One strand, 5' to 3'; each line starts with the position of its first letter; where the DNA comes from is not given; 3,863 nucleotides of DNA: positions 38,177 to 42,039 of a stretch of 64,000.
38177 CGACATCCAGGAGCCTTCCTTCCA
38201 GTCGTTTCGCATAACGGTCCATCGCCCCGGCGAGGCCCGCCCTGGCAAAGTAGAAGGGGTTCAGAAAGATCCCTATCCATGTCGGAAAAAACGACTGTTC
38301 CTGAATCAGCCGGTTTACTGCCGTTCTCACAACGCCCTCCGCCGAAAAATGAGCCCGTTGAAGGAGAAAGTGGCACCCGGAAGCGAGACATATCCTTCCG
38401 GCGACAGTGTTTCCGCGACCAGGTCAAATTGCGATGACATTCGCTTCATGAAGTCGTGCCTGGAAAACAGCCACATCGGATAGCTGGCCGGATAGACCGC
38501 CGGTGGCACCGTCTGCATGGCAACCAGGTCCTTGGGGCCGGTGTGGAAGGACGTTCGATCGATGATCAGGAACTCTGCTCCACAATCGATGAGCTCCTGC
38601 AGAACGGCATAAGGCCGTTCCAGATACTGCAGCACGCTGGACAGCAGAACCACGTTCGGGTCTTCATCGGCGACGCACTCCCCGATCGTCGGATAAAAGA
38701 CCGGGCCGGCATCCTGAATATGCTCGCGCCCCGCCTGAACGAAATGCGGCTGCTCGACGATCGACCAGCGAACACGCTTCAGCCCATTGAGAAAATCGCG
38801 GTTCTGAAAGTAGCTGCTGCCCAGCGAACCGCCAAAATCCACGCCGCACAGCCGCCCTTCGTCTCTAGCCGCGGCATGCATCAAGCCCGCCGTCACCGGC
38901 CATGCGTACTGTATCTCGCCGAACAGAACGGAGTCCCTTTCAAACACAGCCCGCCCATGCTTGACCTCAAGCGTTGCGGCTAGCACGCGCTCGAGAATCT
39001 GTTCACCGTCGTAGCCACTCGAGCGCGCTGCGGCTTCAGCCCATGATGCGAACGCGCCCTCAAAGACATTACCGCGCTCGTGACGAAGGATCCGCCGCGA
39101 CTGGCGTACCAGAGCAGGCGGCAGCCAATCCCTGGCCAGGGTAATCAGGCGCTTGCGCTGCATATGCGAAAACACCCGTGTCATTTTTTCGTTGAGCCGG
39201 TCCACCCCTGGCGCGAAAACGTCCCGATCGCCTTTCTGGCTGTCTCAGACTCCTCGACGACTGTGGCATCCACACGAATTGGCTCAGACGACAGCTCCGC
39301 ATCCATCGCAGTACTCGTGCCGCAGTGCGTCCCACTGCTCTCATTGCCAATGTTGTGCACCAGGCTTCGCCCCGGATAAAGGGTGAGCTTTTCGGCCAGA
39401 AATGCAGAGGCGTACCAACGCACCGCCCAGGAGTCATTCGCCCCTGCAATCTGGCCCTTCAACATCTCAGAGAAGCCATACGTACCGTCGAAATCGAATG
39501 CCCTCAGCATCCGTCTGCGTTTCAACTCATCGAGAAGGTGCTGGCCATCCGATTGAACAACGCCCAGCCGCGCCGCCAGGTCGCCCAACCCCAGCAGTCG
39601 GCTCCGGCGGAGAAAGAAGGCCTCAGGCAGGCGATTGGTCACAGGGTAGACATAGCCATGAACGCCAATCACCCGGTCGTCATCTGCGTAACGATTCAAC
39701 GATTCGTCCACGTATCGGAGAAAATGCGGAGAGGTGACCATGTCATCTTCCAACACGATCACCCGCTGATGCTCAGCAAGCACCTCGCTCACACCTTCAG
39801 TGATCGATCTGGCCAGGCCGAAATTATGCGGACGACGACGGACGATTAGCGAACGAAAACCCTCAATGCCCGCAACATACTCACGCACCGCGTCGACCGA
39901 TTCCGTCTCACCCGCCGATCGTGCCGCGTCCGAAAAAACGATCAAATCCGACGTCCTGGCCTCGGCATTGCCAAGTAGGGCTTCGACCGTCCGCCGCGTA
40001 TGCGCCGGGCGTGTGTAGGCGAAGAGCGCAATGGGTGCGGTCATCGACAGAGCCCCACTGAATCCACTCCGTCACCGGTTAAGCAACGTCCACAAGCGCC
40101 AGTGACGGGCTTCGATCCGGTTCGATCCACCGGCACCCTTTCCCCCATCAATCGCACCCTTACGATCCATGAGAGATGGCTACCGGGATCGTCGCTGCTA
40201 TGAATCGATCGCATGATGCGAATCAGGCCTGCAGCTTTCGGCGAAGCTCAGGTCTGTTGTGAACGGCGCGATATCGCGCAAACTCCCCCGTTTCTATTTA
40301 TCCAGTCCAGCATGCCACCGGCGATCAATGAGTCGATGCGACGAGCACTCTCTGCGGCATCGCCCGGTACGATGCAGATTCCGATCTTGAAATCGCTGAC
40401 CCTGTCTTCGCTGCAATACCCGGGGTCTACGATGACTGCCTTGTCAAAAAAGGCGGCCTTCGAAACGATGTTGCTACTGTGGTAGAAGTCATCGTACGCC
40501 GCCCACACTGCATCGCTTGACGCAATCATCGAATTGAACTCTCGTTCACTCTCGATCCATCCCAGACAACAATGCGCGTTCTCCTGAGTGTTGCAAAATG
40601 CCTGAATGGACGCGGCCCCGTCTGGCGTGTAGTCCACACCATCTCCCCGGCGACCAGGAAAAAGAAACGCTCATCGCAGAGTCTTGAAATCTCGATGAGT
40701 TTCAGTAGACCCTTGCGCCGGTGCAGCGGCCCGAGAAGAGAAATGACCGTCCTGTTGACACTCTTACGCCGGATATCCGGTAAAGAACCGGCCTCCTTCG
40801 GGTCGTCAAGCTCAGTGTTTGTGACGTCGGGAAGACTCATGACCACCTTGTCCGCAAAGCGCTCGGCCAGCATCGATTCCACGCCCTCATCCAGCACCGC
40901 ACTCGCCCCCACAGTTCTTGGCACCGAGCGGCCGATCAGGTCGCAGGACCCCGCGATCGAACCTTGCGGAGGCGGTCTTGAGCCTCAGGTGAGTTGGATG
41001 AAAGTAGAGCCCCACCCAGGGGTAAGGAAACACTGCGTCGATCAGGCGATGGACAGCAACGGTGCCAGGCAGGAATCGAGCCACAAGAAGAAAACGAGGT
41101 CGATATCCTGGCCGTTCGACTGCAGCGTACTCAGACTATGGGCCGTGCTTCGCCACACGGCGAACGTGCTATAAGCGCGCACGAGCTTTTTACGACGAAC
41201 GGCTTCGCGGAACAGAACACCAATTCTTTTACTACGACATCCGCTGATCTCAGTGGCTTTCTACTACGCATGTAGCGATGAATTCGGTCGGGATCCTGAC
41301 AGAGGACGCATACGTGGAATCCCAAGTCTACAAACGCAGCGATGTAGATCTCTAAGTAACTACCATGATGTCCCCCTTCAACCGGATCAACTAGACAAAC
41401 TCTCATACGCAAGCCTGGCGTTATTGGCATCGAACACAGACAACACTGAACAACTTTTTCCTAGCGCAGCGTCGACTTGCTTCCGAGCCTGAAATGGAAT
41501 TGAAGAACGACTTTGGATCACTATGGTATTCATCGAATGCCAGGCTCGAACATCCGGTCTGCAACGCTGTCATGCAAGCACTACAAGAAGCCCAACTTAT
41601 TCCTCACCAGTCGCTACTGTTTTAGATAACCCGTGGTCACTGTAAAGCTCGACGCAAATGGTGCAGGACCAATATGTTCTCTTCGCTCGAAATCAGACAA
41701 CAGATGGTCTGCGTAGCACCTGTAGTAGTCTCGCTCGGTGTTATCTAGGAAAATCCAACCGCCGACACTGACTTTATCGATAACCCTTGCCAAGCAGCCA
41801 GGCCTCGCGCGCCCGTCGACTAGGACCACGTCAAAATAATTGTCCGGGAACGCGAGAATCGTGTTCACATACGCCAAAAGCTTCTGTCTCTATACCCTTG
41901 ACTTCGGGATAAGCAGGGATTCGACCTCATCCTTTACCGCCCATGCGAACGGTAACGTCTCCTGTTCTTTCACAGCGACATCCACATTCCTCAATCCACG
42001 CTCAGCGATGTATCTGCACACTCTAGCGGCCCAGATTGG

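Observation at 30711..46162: Frame-disruption density is extreme inside the glycosylation island and near zero outside it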

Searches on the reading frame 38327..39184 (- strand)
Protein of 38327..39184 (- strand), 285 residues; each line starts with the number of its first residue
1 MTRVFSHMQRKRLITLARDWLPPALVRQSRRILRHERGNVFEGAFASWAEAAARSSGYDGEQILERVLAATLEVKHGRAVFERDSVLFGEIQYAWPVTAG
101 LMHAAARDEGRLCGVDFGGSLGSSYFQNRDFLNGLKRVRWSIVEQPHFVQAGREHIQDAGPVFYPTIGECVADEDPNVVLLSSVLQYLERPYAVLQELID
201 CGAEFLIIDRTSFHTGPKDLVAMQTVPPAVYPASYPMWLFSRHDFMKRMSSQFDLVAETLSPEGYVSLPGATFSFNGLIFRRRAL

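Call 6: find_related_loci(query=window:38327-39184:-, collection=genome_contigs, flank=10000)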
Query window:38327-39184:- (285 aa) in genome_contigs; peptide patterns used: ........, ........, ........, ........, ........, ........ (x = any residue, [..] = any of these).
65 stretches matched a pattern; 6 encode a relative of the query (tblastn E <= 1e-3); 6 distinct loci.
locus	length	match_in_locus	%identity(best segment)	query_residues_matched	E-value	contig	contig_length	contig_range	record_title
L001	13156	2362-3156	47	16-282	3e-81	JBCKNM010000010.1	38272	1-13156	Polaromonas sp. isolate SLM_MC1B_24-A05 Node_10_length_38272_cov_82.164172, whole genome shotgun sequence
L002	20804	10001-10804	46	16-283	2e-75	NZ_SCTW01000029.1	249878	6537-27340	MAG: Methylobacter sp. isolate FW305_bin.9 FW305_bin.9-8812, whole genome shotgun sequence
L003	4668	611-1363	44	18-283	3e-69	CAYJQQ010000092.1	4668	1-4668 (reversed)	MAG TPA_asm: uncultured Gammaproteobacteria bacterium isolate ERP125453_co1_343 genome assembly, contig: NODE_25149_leng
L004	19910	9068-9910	43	8-284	4e-68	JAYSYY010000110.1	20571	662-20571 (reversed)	MAG: Chitinophagaceae bacterium isolate GFS_13508 GFS_13508_109, whole genome shotgun sequence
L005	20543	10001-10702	40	25-258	1e-61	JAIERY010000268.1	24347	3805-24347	MAG: Cytophagaceae bacterium isolate co.spades.METABAT.1kb_183 c_000000438847, whole genome shotgun sequence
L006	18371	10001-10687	42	40-273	3e-49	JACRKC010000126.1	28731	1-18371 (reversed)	MAG: Verrucomicrobia bacterium isolate NC_groundwater_1845_Pr3_B-0.1um_67_23 SR-2_scaffold_141_3881536, whole genome sho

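Call 10: find_homologous_proteins(query=window:38327-39184:-, max_evalue=1e-20)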
Query window:38327-39184:- (285 aa): 3748 proteins with E <= 1e-20 among 7145 candidates; the best 120 are listed.
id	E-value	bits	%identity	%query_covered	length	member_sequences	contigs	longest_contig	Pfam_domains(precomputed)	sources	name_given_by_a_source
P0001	1.1e-190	650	100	100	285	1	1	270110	-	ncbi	-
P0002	6.4e-115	401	64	99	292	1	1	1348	-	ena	-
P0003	1.7e-113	396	65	95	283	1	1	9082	-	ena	-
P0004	2.3e-111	390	66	94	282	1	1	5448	-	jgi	jgi:putative methyltransferase (TIGR04325 family)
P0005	5.6e-103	362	61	94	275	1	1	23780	-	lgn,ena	-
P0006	2.2e-102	360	60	96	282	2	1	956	-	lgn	-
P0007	7.3e-102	358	60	94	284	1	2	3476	-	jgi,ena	jgi:putative methyltransferase (TIGR04325 family)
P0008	5.0e-98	346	59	95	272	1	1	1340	-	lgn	-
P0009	1.2e-94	335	58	95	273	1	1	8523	-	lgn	-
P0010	2.9e-94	333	57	99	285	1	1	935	-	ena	-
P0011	3.5e-94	333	57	95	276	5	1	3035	-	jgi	-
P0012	1.7e-93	331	56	99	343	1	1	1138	-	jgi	-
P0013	4.0e-92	326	56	96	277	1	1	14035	-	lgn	-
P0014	4.1e-92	326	57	96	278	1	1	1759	-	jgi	jgi:putative methyltransferase (TIGR04325 family)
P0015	6.8e-92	326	54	96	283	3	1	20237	-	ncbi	-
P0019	2.0e-90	321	56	95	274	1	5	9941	-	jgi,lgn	jgi:putative methyltransferase (TIGR04325 family)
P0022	4.2e-90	320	57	95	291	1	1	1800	-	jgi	jgi:putative methyltransferase (TIGR04325 family)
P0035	1.9e-88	314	56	99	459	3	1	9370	-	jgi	jgi:putative methyltransferase (TIGR04325 family)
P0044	1.2e-87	312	53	94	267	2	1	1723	-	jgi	jgi:putative methyltransferase (TIGR04325 family)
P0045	1.2e-87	312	55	94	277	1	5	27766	-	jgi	jgi:putative methyltransferase (TIGR04325 family)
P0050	2.1e-87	311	54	95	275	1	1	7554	-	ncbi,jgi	jgi:putative methyltransferase (TIGR04325 family)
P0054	3.3e-87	310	54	95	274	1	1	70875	-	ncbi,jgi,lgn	ncbi:MAG: methyltransferase, TIGR04325 family [Gallionellaceae bacterium]|jgi:putative methyltransfe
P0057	4.4e-87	310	55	95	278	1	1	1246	-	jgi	jgi:putative methyltransferase (TIGR04325 family)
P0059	6.4e-87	309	55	95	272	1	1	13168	-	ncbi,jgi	jgi:putative methyltransferase (TIGR04325 family)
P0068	1.3e-86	308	55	94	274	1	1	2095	-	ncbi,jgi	jgi:putative methyltransferase (TIGR04325 family)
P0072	2.2e-86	308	58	87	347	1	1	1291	-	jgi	jgi:putative methyltransferase (TIGR04325 family)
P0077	4.3e-86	307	55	96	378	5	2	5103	-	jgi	jgi:putative methyltransferase (TIGR04325 family)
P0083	6.0e-86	306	53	96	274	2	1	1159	-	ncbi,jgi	jgi:putative methyltransferase (TIGR04325 family)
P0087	8.1e-86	306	54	96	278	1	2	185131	-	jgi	jgi:putative methyltransferase (TIGR04325 family)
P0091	1.1e-85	305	54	94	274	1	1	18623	-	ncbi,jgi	jgi:putative methyltransferase (TIGR04325 family)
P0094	1.8e-85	305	54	95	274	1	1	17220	-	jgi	jgi:putative methyltransferase (TIGR04325 family)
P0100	3.4e-85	304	52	94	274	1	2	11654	-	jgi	jgi:putative methyltransferase (TIGR04325 family)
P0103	5.8e-85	303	54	93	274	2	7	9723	-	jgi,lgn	jgi:putative methyltransferase (TIGR04325 family)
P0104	6.1e-85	303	56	94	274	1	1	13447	-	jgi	jgi:putative methyltransferase (TIGR04325 family)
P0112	1.1e-84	302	53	94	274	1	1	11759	-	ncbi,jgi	jgi:putative methyltransferase (TIGR04325 family)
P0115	1.5e-84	302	54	94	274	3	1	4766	-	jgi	jgi:putative methyltransferase (TIGR04325 family)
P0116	1.7e-84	301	55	94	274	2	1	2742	-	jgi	jgi:putative methyltransferase (TIGR04325 family)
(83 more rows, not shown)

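Call 11: find_encoding_contigs(protein=P0001, flank=10000, max_places=5)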
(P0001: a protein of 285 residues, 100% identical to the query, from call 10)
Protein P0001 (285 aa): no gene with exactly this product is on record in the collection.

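Call 12: list_cluster_members(proteins=[P0001])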
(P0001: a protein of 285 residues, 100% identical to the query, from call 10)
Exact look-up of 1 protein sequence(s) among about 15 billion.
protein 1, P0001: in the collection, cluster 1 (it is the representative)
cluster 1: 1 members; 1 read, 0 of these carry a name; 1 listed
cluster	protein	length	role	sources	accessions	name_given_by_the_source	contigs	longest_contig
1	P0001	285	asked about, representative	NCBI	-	-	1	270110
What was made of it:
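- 38327..39184 (-): TIGR04325-family methyltransferase; no frameshift detected. Exact protein P0001 is in the public collection from one NCBI contig of 270,110 nt (calls 10, 12).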

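Call 13: find_encoding_contigs(protein=P0005, flank=10000, max_places=3)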
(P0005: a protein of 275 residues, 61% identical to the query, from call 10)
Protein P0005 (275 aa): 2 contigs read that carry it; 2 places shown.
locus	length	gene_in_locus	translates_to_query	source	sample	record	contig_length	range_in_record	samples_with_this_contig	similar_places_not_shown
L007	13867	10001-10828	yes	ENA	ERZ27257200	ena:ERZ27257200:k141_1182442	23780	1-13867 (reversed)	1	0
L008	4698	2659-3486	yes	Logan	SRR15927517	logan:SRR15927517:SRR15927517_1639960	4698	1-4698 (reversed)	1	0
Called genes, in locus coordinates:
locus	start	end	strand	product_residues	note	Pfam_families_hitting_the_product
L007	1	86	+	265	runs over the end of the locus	PF00106:adh_short, PF13561:adh_short_C2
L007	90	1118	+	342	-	-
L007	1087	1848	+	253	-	PF00106:adh_short, PF13561:adh_short_C2, PF23441:SDR (weak)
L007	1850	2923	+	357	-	PF01761:DHQ_synthase, PF24621:DHQS_C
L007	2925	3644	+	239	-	PF00106:adh_short, PF01370:Epimerase, PF08659:KR, PF13561:adh_short_C2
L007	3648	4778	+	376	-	PF02348:CTP_transf_3, PF02311:AraC_binding (faint), PF07883:Cupin_2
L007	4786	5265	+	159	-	PF04074:DUF386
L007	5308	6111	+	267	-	PF02826:2-Hacid_dh_C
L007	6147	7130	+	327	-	PF01408:GFO_IDH_MocA, PF22725:GFO_IDH_MocA_C3, PF02894:GFO_IDH_MocA_C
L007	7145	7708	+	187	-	PF13580:SIS_2, PF01380:SIS (faint)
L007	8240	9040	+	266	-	-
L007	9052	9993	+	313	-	-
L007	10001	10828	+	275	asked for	-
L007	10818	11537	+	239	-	PF13489:Methyltransf_23, PF13847:Methyltransf_31, PF08241:Methyltransf_11, PF08242:Methyltransf_12, PF13649:Methyltransf_25 (weak)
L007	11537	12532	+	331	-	PF01073:3Beta_HSD, PF01370:Epimerase, PF04321:RmlD_sub_bind, PF16363:GDP_Man_Dehyd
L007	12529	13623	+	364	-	PF01041:DegT_DnrJ_EryC1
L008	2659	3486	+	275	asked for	-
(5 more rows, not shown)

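Call 14: find_encoding_contigs(protein=P0003, flank=10000, max_places=3)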
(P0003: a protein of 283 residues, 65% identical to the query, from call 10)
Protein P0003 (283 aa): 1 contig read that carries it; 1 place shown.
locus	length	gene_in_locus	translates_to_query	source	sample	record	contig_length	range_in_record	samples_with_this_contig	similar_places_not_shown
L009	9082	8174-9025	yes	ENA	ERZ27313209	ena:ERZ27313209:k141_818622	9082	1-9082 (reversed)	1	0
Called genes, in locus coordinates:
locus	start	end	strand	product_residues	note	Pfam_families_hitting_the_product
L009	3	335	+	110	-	?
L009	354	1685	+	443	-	PF01943:Polysacc_synt, PF13440:Polysacc_synt_3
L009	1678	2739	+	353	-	PF01408:GFO_IDH_MocA, PF03447:NAD_binding_3 (weak), PF22725:GFO_IDH_MocA_C3, PF02894:GFO_IDH_MocA_C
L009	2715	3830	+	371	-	PF21360:PylC-like_N (weak)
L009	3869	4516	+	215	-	PF13419:HAD_2 (weak)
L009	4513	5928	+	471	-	PF01370:Epimerase, PF02719:Polysacc_synt_2 (faint), PF04321:RmlD_sub_bind, PF07993:NAD_binding_4 (faint), PF01073:3Beta_HSD (weak), PF13847:Methyltransf_31 (faint), PF13489:Methyltransf_23, PF08241:Methyltransf_11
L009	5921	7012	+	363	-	PF01041:DegT_DnrJ_EryC1, PF00155:Aminotran_1_2 (weak)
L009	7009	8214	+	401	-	PF13524:Glyco_trans_1_2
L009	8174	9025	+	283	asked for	-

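Call 27: find_related_loci(query=window:38327-39184:-, collection=metagenome_contigs, flank=10000)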
Query window:38327-39184:- (285 aa) in metagenome_contigs; peptide patterns used: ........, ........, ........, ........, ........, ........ (x = any residue, [..] = any of these).
101 stretches matched a pattern; 8 encode a relative of the query (tblastn E <= 1e-3); 8 distinct loci.
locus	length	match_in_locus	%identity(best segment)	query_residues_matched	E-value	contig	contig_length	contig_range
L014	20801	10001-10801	48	11-283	2e-80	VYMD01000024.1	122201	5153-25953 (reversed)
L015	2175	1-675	53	57-280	1e-78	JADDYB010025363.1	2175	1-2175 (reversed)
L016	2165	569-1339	46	21-283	2e-78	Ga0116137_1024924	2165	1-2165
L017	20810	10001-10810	45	4-284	7e-72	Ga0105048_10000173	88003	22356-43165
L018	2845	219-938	44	41-282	8e-59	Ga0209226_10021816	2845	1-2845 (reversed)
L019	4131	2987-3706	44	41-282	1e-58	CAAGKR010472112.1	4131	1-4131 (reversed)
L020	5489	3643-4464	40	12-281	1e-53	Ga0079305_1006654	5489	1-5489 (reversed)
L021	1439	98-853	37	15-264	2e-42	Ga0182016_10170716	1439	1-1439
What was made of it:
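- Tried and rejected: Scans of genome_contigs and metagenome_contigs with the intact TIGR04325 protein found only relatives at 53% identity or less, so no sister copy of the island is available (calls 6, 27).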

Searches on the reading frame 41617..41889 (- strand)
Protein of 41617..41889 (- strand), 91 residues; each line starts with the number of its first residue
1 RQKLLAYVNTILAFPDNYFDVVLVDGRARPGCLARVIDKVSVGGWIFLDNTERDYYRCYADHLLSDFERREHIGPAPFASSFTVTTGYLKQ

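Call 48: search_protein_representatives(protein=window:41617-41889:-)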
Query: 91 residues. Proteins with E-value up to 0.001 (for the whole library): 1368; up to 1e-10: 244; up to 1e-30: 0. The best 150 are listed.
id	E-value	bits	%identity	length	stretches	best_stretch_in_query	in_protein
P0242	5.6e-18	81.0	52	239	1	6-90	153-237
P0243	4.9e-17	78.0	48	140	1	6-87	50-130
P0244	6.6e-17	77.6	51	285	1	4-90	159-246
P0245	7.2e-17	77.5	44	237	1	4-90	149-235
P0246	5.4e-16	74.7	48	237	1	6-85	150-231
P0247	8.0e-16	74.1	46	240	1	5-86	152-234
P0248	8.3e-16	74.1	49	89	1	6-76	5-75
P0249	8.8e-16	74.0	44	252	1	6-87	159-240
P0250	9.3e-16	73.9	46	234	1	6-86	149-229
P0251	1.1e-15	73.7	44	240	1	6-90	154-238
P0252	1.5e-15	73.3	44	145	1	6-90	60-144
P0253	1.5e-15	73.2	44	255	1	6-90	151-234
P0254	1.6e-15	73.1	43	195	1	6-88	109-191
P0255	2.1e-15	72.8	43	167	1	4-82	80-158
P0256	2.8e-15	72.4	44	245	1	4-88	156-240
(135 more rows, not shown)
